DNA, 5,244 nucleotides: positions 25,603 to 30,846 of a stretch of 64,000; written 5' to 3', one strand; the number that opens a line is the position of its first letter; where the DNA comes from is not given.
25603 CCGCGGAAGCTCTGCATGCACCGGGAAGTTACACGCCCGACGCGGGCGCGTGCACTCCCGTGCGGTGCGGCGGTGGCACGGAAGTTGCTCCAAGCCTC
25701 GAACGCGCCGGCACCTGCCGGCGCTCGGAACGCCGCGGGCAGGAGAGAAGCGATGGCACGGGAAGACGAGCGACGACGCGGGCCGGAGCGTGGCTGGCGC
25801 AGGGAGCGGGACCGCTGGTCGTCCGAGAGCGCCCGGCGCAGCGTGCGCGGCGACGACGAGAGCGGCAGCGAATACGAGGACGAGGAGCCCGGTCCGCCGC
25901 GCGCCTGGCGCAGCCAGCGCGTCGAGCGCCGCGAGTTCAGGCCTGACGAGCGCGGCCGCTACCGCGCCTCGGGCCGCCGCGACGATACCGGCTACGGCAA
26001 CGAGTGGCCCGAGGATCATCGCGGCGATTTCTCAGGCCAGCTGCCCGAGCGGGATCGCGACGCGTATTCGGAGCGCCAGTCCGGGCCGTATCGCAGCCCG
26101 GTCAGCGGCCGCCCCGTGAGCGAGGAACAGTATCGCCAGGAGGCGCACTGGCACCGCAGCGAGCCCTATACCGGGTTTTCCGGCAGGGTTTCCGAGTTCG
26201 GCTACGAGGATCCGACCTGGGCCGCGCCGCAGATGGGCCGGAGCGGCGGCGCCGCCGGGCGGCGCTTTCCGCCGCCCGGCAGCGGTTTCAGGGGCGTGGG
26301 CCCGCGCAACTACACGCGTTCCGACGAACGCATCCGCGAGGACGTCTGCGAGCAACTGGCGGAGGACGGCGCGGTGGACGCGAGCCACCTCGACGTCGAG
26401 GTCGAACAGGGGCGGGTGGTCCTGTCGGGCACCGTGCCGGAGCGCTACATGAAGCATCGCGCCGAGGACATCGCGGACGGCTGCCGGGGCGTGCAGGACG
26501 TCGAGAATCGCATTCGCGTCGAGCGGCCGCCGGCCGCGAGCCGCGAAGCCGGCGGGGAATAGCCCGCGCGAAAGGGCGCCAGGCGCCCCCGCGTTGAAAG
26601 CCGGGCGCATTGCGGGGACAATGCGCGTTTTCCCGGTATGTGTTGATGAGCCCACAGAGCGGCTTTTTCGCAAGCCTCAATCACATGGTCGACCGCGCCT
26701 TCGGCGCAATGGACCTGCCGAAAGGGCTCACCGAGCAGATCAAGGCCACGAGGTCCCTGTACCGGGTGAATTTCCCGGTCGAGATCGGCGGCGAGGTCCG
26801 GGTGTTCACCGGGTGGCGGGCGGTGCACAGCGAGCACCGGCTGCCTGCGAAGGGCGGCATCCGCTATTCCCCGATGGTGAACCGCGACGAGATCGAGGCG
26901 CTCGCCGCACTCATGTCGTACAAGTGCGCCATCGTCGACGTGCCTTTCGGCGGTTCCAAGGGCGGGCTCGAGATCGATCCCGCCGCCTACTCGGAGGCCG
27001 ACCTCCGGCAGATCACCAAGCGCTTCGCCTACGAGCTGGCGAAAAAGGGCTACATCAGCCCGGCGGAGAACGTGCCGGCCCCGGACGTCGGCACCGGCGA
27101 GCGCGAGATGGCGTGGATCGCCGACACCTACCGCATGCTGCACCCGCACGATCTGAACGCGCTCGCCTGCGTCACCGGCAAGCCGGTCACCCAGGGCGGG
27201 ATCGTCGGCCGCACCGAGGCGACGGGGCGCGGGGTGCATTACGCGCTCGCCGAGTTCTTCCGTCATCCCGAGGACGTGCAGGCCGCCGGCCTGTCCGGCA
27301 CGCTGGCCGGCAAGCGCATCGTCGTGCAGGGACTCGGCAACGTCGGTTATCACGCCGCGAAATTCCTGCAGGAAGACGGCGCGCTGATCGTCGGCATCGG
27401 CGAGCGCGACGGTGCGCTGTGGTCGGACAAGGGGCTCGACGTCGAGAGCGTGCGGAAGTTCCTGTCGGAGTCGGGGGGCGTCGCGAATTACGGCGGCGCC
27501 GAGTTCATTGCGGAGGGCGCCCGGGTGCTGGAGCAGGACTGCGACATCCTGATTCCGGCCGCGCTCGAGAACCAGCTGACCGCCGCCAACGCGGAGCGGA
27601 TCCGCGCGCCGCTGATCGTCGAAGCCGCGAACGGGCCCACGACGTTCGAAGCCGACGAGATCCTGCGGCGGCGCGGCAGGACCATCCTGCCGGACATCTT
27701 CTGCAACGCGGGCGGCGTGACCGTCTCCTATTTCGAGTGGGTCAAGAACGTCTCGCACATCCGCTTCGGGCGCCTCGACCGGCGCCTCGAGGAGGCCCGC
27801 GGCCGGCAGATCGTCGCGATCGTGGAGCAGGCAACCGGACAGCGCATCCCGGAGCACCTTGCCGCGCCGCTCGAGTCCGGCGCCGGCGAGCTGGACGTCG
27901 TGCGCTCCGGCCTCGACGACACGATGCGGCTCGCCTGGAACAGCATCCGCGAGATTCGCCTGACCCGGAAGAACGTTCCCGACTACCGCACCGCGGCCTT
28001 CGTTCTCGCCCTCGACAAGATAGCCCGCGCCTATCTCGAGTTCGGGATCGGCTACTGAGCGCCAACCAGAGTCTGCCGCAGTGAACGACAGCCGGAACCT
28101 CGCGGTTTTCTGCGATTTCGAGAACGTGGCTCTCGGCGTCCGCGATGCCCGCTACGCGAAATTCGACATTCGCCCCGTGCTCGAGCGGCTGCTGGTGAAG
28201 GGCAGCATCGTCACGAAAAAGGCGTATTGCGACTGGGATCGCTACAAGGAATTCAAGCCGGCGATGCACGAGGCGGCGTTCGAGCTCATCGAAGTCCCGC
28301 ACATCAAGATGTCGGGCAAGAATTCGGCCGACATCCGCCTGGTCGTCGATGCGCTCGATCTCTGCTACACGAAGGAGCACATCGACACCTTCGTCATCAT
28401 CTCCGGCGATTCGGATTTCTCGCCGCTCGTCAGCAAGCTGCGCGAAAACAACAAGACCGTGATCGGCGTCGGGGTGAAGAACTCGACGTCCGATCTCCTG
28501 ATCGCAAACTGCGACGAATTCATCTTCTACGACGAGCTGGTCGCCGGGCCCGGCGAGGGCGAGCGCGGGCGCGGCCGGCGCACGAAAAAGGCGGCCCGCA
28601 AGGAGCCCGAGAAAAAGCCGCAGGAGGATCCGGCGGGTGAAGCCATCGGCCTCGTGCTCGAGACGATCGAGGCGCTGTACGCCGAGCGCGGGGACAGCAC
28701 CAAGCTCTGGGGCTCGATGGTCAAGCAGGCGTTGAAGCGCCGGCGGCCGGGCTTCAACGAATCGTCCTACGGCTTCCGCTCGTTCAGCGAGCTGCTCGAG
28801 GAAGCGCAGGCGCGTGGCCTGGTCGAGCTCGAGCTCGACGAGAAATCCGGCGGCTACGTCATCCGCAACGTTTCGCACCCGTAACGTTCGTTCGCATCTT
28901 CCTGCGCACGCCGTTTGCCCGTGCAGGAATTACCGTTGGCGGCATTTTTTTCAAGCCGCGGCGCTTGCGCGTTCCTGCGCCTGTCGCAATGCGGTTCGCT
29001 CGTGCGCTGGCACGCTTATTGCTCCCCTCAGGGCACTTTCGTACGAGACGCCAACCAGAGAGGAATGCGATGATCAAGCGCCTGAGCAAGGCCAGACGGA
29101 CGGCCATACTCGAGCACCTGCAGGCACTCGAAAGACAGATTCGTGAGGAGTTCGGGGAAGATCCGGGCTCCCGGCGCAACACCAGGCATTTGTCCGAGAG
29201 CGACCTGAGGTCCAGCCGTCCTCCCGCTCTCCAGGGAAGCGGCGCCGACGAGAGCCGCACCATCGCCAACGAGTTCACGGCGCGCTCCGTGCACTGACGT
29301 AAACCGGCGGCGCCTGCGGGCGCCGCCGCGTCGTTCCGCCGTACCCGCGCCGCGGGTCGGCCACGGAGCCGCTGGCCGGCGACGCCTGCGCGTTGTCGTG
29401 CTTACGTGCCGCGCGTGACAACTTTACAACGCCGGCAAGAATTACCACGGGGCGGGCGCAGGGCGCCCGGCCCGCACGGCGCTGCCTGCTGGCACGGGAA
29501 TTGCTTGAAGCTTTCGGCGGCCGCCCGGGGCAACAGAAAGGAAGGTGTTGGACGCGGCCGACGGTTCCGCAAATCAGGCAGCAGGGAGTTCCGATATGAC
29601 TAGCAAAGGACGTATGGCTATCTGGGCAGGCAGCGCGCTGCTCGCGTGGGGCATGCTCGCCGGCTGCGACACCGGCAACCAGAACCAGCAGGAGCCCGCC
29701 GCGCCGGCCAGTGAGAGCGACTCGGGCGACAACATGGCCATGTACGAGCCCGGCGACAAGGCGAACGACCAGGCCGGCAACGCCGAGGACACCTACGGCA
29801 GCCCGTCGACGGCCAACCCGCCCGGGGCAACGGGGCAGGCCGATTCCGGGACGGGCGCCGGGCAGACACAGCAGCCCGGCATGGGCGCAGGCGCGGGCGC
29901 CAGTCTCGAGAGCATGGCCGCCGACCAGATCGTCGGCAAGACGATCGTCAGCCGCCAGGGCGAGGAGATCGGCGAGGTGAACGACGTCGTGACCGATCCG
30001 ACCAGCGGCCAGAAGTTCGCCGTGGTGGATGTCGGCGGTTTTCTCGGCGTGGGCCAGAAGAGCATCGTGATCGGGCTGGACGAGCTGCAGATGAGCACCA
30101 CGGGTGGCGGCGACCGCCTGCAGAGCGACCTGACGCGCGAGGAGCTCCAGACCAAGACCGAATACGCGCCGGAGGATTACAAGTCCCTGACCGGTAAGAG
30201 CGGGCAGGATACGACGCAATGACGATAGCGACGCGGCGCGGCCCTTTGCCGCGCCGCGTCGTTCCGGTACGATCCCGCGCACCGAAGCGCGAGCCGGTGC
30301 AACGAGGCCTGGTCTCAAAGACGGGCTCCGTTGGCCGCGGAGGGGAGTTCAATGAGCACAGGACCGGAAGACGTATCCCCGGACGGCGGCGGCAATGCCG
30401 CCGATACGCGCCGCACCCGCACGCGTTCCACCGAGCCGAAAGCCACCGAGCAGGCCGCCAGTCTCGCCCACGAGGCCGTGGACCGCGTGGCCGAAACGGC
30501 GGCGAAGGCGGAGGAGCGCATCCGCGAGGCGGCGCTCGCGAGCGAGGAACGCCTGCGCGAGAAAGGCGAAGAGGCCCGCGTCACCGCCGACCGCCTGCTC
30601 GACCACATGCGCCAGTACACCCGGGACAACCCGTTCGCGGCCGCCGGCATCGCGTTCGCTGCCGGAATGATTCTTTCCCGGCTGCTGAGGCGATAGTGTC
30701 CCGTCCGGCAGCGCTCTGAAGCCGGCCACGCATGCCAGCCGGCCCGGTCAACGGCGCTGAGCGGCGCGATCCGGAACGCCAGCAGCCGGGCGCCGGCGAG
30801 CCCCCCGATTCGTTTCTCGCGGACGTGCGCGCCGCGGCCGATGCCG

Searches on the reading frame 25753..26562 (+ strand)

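Call 12: search_protein_families(library=pfam, proteins=[window:25753-26562:+], max_evalue=0.01)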
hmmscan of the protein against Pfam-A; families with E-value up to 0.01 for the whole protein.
window:25753-26562:+ (269 aa): 1 family
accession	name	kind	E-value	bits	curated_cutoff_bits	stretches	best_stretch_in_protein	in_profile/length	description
PF04972.22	BON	-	5.3e-20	71.9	27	1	190-257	1-68/69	BON domain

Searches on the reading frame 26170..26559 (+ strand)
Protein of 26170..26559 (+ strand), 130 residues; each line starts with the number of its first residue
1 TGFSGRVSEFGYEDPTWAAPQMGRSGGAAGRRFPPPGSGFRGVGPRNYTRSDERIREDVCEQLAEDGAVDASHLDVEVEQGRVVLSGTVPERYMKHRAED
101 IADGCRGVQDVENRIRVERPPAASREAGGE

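Call 53: find_related_loci(query=window:26170-26559:+, collection=metagenome_contigs, flank=8000)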
Query window:26170-26559:+ (130 aa) in metagenome_contigs; peptide patterns used: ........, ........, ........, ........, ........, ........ (x = any residue, [..] = any of these).
568 stretches matched a pattern; 31 encode a relative of the query (tblastn E <= 1e-3); 31 distinct loci.
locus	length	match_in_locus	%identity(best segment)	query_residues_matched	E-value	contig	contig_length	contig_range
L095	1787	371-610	52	31-118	4e-28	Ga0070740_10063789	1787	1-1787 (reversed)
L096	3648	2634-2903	61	37-128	5e-28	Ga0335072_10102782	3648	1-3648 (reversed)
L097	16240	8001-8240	64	38-117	9e-28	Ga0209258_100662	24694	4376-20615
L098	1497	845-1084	52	31-118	3e-28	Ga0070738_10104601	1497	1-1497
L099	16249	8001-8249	63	37-119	1e-27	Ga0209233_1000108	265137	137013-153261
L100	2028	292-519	62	42-118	5e-27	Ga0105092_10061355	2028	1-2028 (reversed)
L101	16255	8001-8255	60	39-123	7e-27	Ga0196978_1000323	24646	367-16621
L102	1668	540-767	61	42-118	5e-27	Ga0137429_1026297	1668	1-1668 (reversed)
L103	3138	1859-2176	51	4-119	1e-26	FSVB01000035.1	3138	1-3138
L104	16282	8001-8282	57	25-117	2e-26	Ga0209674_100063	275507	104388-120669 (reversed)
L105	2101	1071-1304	60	40-117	5e-26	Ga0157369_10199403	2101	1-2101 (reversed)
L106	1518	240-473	60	40-117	7e-26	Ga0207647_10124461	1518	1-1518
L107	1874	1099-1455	50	4-119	1e-25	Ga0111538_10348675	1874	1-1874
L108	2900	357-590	60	40-117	1e-25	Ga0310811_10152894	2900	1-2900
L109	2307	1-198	66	52-118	2e-23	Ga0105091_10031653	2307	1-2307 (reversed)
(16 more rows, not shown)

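Call 75: find_homologous_proteins(query=L097:14077-14949:+, max_evalue=1e-80)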
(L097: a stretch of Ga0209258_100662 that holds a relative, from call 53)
Query L097:14077-14949:+ (291 aa): 7607 proteins with E <= 1e-80 among 8000 candidates; the best 120 are listed.
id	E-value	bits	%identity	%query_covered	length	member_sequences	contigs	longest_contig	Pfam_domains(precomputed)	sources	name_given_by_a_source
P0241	3.1e-190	649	99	100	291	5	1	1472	PF05067.19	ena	-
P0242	3.6e-185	632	97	100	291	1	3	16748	PF05067.19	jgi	jgi:Mn-containing catalase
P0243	4.6e-171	586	89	100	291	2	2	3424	PF05067.19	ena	-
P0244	3.8e-164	563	84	99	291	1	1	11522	PF05067.19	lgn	-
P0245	3.3e-163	560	86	100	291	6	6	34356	PF05067.19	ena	-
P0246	5.8e-160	549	85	100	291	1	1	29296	PF05067.19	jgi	jgi:Mn-containing catalase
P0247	2.6e-159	547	83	100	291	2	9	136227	PF05067.19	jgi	jgi:Mn-containing catalase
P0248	5.6e-159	546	83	100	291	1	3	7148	PF05067.19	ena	-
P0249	7.1e-159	546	83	99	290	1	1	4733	PF05067.19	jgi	jgi:Mn-containing catalase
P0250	8.8e-159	545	84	100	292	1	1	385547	PF05067.19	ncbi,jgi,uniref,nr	ncbi:manganese catalase family protein [Fulvimonas sp. R45]|jgi:Mn-containing catalase|uniref:mangan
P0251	1.8e-158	544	84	99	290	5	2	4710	PF05067.19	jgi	jgi:Mn-containing catalase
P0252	3.4e-158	544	84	99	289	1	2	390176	PF05067.19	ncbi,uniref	ncbi:manganese catalase family protein [Dyella jejuensis]|uniref:Manganese catalase family protein n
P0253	5.1e-158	543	83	99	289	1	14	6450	PF05067.19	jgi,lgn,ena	jgi:Mn-containing catalase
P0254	5.2e-158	543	84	99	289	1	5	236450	PF05067.19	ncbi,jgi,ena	-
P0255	7.1e-158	542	84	99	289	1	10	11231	PF05067.19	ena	-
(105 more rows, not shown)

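Call 76: find_encoding_contigs(protein=P0252, flank=10000, max_places=1)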
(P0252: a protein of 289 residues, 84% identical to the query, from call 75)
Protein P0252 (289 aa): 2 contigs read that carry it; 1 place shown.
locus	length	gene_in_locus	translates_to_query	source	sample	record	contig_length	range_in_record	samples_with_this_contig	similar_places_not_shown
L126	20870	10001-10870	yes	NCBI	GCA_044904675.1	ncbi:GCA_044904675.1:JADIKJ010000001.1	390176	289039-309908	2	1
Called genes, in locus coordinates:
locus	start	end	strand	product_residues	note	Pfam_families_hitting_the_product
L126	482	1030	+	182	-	PF13085:Fer2_3 (weak), PF00111:Fer2, PF01799:Fer2_2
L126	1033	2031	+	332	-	PF00941:FAD_binding_5, PF03450:CO_deh_flav_C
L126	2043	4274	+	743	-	PF01315:Ald_Xan_dh_C, PF02738:MoCoBD_1, PF20256:MoCoBD_2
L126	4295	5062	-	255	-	PF00072:Response_reg, PF04397:LytTR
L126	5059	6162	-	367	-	PF06580:His_kinase, PF02518:HATPase_c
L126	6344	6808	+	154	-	PF00583:Acetyltransf_1, PF13673:Acetyltransf_10, PF13508:Acetyltransf_7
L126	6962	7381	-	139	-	-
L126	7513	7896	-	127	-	-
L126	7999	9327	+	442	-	PF01566:Nramp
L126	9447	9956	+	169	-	PF05974:DUF892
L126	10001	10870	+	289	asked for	PF05067:Mn_catalase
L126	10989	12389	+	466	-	PF01494:FAD_binding_3 (faint), PF07992:Pyr_redox_2, PF13450:NAD_binding_8 (faint), PF13738:Pyr_redox_3 (faint), PF00070:Pyr_redox, PF02852:Pyr_redox_dim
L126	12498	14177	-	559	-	PF00034:Cytochrom_C (weak), PF01436:NHL (faint), PF13442:Cytochrome_CBB3, PF22807:TrAA12, PF23500:DUF7133, PF07995:GSDH, PF22807:TrAA12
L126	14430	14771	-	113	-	PF13560:HTH_31, PF01381:HTH_3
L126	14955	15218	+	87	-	PF26642:XAC0095_dom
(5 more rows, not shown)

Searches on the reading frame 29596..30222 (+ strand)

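Call 12: search_protein_families(library=pfam, proteins=[window:29596-30222:+], max_evalue=0.01)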
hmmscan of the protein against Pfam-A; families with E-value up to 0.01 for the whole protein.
window:29596-30222:+ (208 aa): 1 family
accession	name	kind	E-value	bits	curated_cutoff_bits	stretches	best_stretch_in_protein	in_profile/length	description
PF05239.21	PRC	-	3.9e-09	36.8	21.2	1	106-162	3-58/78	PRC-barrel domain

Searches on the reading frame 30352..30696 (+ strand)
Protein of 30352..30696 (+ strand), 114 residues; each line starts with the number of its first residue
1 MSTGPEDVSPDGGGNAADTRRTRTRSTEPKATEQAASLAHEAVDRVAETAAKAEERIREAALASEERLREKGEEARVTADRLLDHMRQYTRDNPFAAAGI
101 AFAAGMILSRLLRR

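Call 59: search_protein_families(library=pfam, proteins=[window:30352-30696:+], max_evalue=0.01)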
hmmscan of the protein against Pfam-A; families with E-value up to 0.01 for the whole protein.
window:30352-30696:+ (114 aa): 1 family
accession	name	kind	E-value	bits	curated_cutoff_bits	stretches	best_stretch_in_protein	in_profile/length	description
PF19029.5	DUF883_C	-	0.00078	19.5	27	1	88-112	3-27/30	DUF883 C-terminal glycine zipper region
